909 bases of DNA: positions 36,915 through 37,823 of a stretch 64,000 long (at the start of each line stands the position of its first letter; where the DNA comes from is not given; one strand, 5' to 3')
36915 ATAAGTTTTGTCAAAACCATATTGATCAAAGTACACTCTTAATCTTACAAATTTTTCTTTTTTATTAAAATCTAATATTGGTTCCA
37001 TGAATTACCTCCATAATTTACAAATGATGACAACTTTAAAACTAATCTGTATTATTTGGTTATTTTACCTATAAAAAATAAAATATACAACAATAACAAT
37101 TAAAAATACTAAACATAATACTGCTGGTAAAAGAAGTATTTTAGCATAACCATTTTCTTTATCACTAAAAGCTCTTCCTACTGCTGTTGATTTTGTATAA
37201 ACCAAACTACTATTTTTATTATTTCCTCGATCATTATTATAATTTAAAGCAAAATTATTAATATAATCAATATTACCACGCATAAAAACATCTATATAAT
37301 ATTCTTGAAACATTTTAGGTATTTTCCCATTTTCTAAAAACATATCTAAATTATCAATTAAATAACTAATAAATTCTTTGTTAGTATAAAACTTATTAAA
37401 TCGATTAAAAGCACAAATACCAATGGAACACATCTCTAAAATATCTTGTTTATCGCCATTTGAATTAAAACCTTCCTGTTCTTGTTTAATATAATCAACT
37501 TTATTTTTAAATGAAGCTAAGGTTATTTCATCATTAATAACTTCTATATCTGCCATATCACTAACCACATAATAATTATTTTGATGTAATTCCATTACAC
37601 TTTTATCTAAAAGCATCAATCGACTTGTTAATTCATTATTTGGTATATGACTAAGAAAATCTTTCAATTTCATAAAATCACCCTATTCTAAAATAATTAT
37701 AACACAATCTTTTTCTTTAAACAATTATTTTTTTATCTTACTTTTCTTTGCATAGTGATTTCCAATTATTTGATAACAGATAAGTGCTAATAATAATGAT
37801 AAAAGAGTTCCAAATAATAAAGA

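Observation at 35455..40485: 4.8-kb accessory island in the secE-nusG upstream position: three unknown membrane proteins plus a cytoplasmic GH31 glycosidase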

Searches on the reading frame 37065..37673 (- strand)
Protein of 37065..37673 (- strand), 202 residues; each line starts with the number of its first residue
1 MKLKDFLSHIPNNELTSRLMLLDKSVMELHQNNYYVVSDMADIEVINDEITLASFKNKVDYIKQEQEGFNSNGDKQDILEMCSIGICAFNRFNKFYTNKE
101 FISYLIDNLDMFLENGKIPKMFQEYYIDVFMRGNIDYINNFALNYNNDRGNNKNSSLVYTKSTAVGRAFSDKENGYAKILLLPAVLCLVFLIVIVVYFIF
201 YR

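Call 3: search_protein_families(library=pfam, proteins=[window:37065-37673:-], max_evalue=0.1)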
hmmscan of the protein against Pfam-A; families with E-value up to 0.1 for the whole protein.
window:37065-37673:- (202 aa): 1 family
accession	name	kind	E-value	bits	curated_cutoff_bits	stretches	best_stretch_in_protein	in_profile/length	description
PF06024.17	Orf78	-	0.0058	17.3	29.4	1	142-201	22-87/101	Orf78 (ac78)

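Call 4: search_protein_families(library=ncbifam, proteins=[window:37065-37673:-], max_evalue=0.1)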
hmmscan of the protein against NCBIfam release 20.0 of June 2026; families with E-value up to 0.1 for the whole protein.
window:37065-37673:- (202 aa): 0 families

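Call 21: find_homologous_proteins(query=window:37065-37673:-)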
Query window:37065-37673:- (202 aa): 89 proteins with E <= 0.001 among 167 candidates.
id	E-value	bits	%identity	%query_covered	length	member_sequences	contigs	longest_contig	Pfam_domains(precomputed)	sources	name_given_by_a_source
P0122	5.9e-127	439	100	100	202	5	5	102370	-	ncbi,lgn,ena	-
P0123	6.2e-89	315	71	100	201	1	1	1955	-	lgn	-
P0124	3.9e-87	309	69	95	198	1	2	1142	-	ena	-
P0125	6.3e-87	308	68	100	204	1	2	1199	-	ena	-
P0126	2.0e-85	303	67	100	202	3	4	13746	-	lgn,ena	-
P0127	2.5e-85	303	69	100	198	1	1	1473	-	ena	-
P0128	5.0e-85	302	70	95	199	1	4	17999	-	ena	-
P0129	4.2e-84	299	67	100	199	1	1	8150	-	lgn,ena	-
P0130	1.6e-82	294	65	100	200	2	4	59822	-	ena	-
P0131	2.3e-82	294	65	89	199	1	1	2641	-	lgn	-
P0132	3.0e-81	290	66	95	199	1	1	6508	-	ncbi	-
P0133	3.3e-80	286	64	95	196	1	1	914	-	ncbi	-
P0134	4.2e-80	286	66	100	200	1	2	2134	-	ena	-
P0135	5.9e-80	286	65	95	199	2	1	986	-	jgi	jgi:hypothetical protein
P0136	2.4e-79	284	63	100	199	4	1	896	-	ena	-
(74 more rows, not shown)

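Call 23: find_encoding_contigs(protein=P0122, flank=10000, max_places=4)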
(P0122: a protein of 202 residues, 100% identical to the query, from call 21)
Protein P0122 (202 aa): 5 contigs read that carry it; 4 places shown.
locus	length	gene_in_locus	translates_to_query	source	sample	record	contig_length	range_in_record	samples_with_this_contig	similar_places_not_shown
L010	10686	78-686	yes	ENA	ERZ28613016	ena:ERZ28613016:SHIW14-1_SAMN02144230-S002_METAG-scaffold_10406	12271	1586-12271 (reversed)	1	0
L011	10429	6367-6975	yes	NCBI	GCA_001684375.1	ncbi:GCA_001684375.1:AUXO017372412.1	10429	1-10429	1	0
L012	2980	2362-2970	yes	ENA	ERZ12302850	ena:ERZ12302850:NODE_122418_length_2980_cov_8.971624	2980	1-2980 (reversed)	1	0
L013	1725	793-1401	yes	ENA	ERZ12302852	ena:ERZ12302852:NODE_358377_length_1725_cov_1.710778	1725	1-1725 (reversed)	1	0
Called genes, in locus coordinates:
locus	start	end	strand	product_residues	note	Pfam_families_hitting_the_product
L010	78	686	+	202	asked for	-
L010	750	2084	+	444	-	-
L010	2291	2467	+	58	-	PF00584:SecE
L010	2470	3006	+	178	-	PF02357:NusG, PF00467:KOW (faint)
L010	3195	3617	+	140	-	PF03946:Ribosomal_L11_N, PF00298:Ribosomal_L11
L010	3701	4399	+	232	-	PF00687:Ribosomal_L1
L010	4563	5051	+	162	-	PF00466:Ribosomal_L10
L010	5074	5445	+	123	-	PF16320:Ribosomal_L12_N, PF00542:Ribosomal_L12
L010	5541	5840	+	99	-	-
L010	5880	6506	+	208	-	PF02698:DUF218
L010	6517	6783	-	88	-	-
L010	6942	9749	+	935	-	PF00005:ABC_tran (faint), PF02463:SMC_N (faint), PF03193:RsgA_GTPase (faint), PF13304:AAA_21 (faint), PF13555:AAA_29 (faint), PF20703:nSTAND1 (faint), PF17760:UvrA_inter, PF17755:UvrA_DNA-bind, +1 more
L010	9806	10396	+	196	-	-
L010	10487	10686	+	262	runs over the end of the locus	PF01790:LGT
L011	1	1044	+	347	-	?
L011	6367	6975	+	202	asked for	-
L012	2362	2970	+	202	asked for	-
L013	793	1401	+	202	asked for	-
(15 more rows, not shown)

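Call 27: find_related_loci(query=A2, collection=genome_contigs, flank=8000)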
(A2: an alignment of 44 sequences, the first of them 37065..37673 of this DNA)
Query A2 (202 aa) in genome_contigs; peptide patterns used: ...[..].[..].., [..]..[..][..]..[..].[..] (x = any residue, [..] = any of these).
103 stretches matched a pattern; 4 encode a relative of the query (tblastn E <= 1e-3); 4 distinct loci.
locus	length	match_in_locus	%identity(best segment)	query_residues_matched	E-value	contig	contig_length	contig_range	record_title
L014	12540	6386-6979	59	1-202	5e-79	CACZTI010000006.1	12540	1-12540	MAG: uncultured Erysipelotrichaceae bacterium isolate RUG12925 genome assembly, contig: RUG12925_asm_6, whole genome sho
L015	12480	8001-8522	64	3-177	3e-74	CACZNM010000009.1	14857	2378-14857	MAG: uncultured Erysipelotrichaceae bacterium isolate RUG12783 genome assembly, contig: RUG12783_asm_9, whole genome sho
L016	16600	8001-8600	51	1-200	8e-61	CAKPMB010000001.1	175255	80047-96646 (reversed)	MAG: uncultured Bacilli bacterium isolate REFINED_METABAT215_TOP10_CONTIGS_1500_ASSEMBLY_K77_MERGED__Hadza_MoBio_hadza-A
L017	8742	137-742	49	1-202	1e-55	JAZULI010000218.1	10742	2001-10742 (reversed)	MAG: Bacilli bacterium isolate T1900044913_TS20190379.MAGScoT_cleanbin_000018 SGB_3320_k141_732855, whole genome shotgun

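Call 31: predict_structure(alignment_id=A2)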
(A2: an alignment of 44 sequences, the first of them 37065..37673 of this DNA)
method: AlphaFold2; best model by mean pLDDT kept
length: 202 residues; sequences in the alignment: 44
mean_pLDDT: 77.0   pTM: 0.63
mean pLDDT of the five models: 77.0, 74.2, 73.0, 72.9, 72.2
residues with pLDDT >= 90: 24; 70-90: 129; 50-70: 29; < 50: 20
segments of 3 or more residues with pLDDT < 50: 150-168
pLDDT, mean of each block of 10 residues (from residue 1): 84 87 85 80 76 72 58 83 90 87 87 86 88 85 70 40 46 57 89 93 67
secondary structure, 60 per line:
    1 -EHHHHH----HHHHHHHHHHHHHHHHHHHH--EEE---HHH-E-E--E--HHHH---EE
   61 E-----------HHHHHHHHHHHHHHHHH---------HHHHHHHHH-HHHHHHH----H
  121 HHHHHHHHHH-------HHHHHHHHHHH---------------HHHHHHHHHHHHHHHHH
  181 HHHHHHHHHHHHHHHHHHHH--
elements in order: H3-7 H12-31 E34-36 H52-55 E59-61 H73-89 H99-107 H109-115 H120-130 H138-148 H164-200
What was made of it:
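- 37065..37673 (-): p202: a 202-aa tail-anchored protein. Residues 1-150 form a cytoplasmic domain like a protein-kinase C-lobe but without HRD/DFG. A conserved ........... linker and a C-terminal TM helix follow. AF2 model with pLDDT 77 (call 31).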

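Call 33: search_protein_representatives(alignment_id=A2)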
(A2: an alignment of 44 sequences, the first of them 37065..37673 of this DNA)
Query: 44 sequences, 200 profile positions. Proteins with E-value up to 0.001 (for the whole library): 177; up to 1e-10: 77; up to 1e-30: 34. The best 150 are listed.
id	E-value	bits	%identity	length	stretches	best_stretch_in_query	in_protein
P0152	1.8e-93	327.9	-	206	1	1-200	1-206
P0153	5.6e-91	319.8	-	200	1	1-200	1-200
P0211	2.9e-79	281.6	-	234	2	1-160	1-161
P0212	5.8e-71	254.5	-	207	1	2-198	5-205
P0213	7.2e-69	247.6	-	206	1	1-199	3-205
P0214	2.2e-66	239.5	-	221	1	2-200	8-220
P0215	3.4e-57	209.5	-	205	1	1-199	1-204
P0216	1.2e-55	204.4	-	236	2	1-154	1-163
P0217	2.9e-53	196.7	-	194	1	1-198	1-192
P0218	4.4e-53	196.1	-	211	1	1-200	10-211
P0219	4.8e-52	192.7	-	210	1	1-198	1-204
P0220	7.1e-51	188.9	-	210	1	1-200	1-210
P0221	3.7e-50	186.5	-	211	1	1-200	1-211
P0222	5.1e-50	186.1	-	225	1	1-200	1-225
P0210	3.9e-49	183.2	-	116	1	1-113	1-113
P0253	2.3e-21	92.5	-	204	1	10-199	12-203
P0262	1.8e-16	76.6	-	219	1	2-198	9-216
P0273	2.3e-13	66.4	-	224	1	13-194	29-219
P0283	3.3e-11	59.4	-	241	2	10-163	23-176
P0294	1.7e-09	53.8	-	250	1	11-194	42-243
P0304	8.2e-09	51.6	-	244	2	8-162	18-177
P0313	1.3e-07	47.6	-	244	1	100-197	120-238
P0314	1.8e-07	47.2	-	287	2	2-181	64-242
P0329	1.7e-06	44.0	-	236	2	6-150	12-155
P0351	1.7e-05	40.8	-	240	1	4-194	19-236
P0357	3.2e-05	39.8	-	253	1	123-199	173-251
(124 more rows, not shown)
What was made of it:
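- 37065..37673 (-): 89 clusters (call 21) and 177 representatives at 50% identity, almost all about 200 aa (call 33).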

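Call 34: fold_search(model_id=the predicted structure, library=pdb)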
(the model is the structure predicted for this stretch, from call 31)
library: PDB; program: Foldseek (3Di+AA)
matches with E <= 10: 617; with E <= 0.001: 0
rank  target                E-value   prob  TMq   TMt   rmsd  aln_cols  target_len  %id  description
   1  4bwk_A                3.5e-02  0.99  0.47  0.27  12.6       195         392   13  Structure of Neurospora crassa PAN3 pseudokinase (released 2013-08-21)
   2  2j90_A                6.9e-02  0.99  0.48  0.38   6.6       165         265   13  Crystal structure of human ZIP kinase in complex with a tetracyclic pyridone inhibitor (Pyridone 6) (released 2006-11-07)
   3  2y4p_B                7.8e-02  0.99  0.49  0.53   6.0       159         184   12  Dimeric structure of DAPK-1 catalytic domain (released 2012-01-18)
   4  5a6o_B                1.0e-01  0.97  0.48  0.38   5.4       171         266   12  Crystal structure of the apo form of the unphosphorylated human death associated protein kinase 3 (DAPK3) (released 2015-10-21)
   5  4j97_B                1.2e-01  0.85  0.40  0.30   8.1       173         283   12  Crystal Structure of FGF Receptor 2 (FGFR2) Kinase Domain Harboring the Pathogenic Gain-of-Function K659E Mutation Ide (released 2013-08-07)
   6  5a6n_B                1.3e-01  0.96  0.48  0.38   5.4       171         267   12  Crystal structure of human death associated protein kinase 3 (DAPK3) in complex with compound 2 (released 2015-10-21)
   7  4czy_D                1.3e-01  0.92  0.48  0.26  11.5       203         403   13  Complex of Neurospora crassa PAN2 (WD40-CS1) with PAN3 (pseudokinase and C-term) (released 2014-06-04)
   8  5a6n_A                1.4e-01  0.96  0.49  0.38   5.7       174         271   11  Crystal structure of human death associated protein kinase 3 (DAPK3) in complex with compound 2 (released 2015-10-21)
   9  2y4p_A                1.7e-01  0.92  0.45  0.37   7.2       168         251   12  Dimeric structure of DAPK-1 catalytic domain (released 2012-01-18)
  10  3zxt_D                2.0e-01  0.92  0.47  0.40   6.7       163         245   12  Dimeric structure of DAPK-1 catalytic domain in complex with AMPPCP- Mg (released 2012-07-25)
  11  2y4p_C                2.0e-01  0.87  0.44  0.34   8.3       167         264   12  Dimeric structure of DAPK-1 catalytic domain (released 2012-01-18)
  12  3a2c_E                2.0e-01  0.75  0.39  0.30   7.2       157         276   10  Crystal structure of a pyrazolopyrimidine inhibitor complex bound to MAPKAP Kinase-2 (MK2) (released 2010-05-12)
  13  9pe7                  2.1e-01  0.93  0.48  0.39   6.2       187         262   11  CDK6 to CDK4 active site surrogate in complex with compound 6 (released 2025-12-17)
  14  3gok_A                2.3e-01  0.92  0.46  0.34   5.9       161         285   10  Binding site mapping of protein ligands (released 2010-03-02)
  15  3lm5                  2.3e-01  0.89  0.44  0.34   6.0       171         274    9  Crystal Structure of human Serine/Threonine Kinase 17B (STK17B) in complex with Quercetin (released 2010-03-16)
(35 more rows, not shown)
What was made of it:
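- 37065..37673 (-): All top 50 Foldseek PDB hits are protein-kinase or pseudokinase domains, E 0.035-0.56, TM 0.38-0.52 (call 34).
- On Protein kinase-like fold (C-lobe only): All top 50 Foldseek PDB hits are kinase or pseudokinase domains, but E is 0.035-0.56 and TM 0.38-0.52 (call 34).
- AF2 model at pLDDT 77 (call 31), with the top 50 Foldseek hits all kinase or pseudokinase domains (call 34).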

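Call 36: search_solved_structures(query=A2, max_evalue=10, show_alignments=2)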
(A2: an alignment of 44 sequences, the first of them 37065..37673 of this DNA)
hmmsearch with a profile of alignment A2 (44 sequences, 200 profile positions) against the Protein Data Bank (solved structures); distinct sequences matched with E-value up to 10: 0.
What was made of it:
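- Tried and rejected: The p202 profile against PDB sequences gave no hit even at E up to 10 (call 36).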

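Call 37: find_related_loci(query=A2, collection=metagenome_contigs, flank=7000)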
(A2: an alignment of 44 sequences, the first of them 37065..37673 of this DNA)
Query A2 (202 aa) in metagenome_contigs; peptide patterns used: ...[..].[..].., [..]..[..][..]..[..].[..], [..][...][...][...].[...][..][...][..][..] (x = any residue, [..] = any of these).
600 stretches matched a pattern (row limit reached: there are more); 17 encode a relative of the query (tblastn E <= 1e-3); 17 distinct loci.
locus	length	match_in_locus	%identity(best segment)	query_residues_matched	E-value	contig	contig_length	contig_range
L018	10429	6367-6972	100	1-202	2e-134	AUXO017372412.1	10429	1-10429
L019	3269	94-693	67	1-202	3e-93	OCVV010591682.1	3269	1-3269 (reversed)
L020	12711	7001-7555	66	1-191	4e-85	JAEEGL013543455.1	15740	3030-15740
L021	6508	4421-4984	66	1-191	2e-83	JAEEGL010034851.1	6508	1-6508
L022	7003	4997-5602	63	1-202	1e-82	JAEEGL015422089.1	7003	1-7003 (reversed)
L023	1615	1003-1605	57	1-202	2e-79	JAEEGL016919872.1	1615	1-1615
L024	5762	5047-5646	55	1-202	5e-75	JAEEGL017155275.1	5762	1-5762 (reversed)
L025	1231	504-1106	55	1-202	1e-77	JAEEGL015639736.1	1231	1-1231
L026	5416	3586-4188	59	1-202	9e-67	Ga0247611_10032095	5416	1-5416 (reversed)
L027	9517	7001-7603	55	1-202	5e-66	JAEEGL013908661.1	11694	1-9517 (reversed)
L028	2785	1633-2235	53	1-202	2e-66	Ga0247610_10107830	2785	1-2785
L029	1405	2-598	56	3-202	4e-69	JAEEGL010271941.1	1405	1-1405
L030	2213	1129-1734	54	1-202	1e-66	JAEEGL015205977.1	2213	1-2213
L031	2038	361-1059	48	1-202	3e-62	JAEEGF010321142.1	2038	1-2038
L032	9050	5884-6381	57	1-167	1e-60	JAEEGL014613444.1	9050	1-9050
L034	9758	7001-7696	45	1-202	8e-57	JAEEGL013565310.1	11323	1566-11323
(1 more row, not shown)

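Call 58: search_protein_families(library=pfam, alignment_id=A2, max_evalue=5)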
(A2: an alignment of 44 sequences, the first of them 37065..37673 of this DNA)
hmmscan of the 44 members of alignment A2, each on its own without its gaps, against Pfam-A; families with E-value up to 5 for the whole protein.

A. member 1, window:37065-37673:- (202 aa): 1 family
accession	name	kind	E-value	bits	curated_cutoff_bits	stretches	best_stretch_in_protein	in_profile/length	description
PF06024.17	Orf78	-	0.0058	17.3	29.4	1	142-201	22-87/101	Orf78 (ac78)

B. families by the number of members that match (of 44 scanned): 26 families (the first 25 are shown)
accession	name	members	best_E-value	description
PF06024.17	Orf78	18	0.0035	Orf78 (ac78)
PF11629.13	Mst1_SARAH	11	0.013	C terminal SARAH domain of Mst1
PF15012.11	DUF4519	10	0.032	Domain of unknown function (DUF4519)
PF01991.23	vATP-synt_E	6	0.0009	ATP synthase (E/31 kDa) subunit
PF09804.14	DENND11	3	0.01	DENN domain-containing protein 11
PF07366.18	SnoaL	3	0.073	SnoaL-like polyketide cyclase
PF15102.11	TMEM154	2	0.045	TMEM154 protein family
PF06074.18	Portal_Mu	2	0.053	Portal protein of Mu bacteriophage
PF07243.16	Phlebovirus_G1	2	0.11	Phlebovirus glycoprotein G1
PF22139.1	XPD_arch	1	7.7e-05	DNA repair helicase XPD, arch domain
PF20990.2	DUF2207_C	1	0.036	Predicted membrane protein (DUF2207) C-terminal domain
PF14674.12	FANCI_S1-cap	1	0.054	FANCI solenoid 1 cap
PF22457.1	PpPFK_gamma-like_C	1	0.058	ATP-dependent 6-phosphofructokinase subunit gamma, C-terminal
PF22060.2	Cep192_D1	1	0.068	Cep192 domain 1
PF25010.1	ARM_UBP24_USP9X-Y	1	0.08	UBP24/USP9X/USP9Y ARM repeat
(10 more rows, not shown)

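Call 68: search_protein_families(library=pfam, proteins=[L026:212-1099:+, L016:4763-6052:-, L016:6033-7496:-, L014:8253-9479:+, L022:3421-4911:+], max_evalue=0.01)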
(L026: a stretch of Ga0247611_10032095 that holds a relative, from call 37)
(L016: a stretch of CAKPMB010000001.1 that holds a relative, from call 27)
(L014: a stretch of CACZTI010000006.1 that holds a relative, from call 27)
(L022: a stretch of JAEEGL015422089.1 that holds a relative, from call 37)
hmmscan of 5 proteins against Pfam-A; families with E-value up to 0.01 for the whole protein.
L026:212-1099:+ (295 aa): 1 family
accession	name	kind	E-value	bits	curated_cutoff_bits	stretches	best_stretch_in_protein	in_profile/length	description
PF00882.24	Zn_dep_PLPC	-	1.7e-11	44.8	26.8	1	6-160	1-162/167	Zinc dependent phospholipase C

L016:4763-6052:- (429 aa): 0 families

L016:6033-7496:- (487 aa): 0 families

L014:8253-9479:+ (408 aa): 0 families

L022:3421-4911:+ (496 aa): 3 families
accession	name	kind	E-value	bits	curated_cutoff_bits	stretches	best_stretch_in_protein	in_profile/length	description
PF00152.25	tRNA-synt_2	-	5.2e-74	249.5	25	1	149-490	2-307/308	tRNA synthetases class II (D, K and N)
PF01336.31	tRNA_anti-codon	-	3.4e-12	46.6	27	1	54-130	1-73/75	OB-fold nucleic acid binding domain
PF01409.25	tRNA-synt_2d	-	4.4e-08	33.3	19.8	1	241-288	105-154/246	tRNA synthetases class II core domain (F)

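Call 73: find_encoding_contigs(protein=P0262, flank=8000, max_places=3)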
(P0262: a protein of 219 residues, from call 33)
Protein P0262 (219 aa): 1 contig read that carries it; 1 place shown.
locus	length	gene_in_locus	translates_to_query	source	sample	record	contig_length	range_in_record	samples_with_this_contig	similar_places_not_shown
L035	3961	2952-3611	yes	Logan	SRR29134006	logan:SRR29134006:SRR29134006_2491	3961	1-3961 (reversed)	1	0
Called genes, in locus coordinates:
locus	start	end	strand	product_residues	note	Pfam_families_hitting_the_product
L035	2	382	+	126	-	?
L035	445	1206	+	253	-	-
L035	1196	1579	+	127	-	PF00636:Ribonuclease_3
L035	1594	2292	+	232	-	PF08032:SpoU_sub_bind, PF00588:SpoU_methylase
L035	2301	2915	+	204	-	PF04542:Sigma70_r2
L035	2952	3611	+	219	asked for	-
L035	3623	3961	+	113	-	?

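Call 75: find_encoding_contigs(protein=P0273, flank=8000, max_places=3)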
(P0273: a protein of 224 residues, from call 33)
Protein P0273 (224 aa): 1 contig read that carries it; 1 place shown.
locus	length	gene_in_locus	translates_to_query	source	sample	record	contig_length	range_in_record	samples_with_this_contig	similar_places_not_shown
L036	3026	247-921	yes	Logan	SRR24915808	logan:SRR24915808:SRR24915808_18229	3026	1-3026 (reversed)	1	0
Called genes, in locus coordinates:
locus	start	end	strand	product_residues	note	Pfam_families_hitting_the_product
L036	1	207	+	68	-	?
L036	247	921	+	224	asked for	-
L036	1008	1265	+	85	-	PF00584:SecE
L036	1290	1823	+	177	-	PF02357:NusG, PF23290:KOW5_SPT5 (weak)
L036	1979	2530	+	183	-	PF03946:Ribosomal_L11_N, PF00298:Ribosomal_L11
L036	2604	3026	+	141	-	?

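Call 76: find_encoding_contigs(protein=P0294, flank=8000, max_places=3)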
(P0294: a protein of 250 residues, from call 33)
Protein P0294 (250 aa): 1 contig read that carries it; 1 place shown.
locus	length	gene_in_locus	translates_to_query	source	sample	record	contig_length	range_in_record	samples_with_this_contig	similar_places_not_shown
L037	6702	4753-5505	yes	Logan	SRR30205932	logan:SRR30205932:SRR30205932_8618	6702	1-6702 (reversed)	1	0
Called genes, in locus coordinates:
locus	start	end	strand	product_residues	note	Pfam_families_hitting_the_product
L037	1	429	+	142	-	?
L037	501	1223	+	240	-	PF00005:ABC_tran, PF13304:AAA_21 (weak)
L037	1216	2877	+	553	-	-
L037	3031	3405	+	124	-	PF00636:Ribonuclease_3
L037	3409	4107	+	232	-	PF08032:SpoU_sub_bind, PF00588:SpoU_methylase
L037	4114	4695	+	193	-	PF04542:Sigma70_r2, PF08281:Sigma70_r4_2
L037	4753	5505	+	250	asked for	-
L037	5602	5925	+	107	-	PF00584:SecE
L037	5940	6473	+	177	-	PF02357:NusG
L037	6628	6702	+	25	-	?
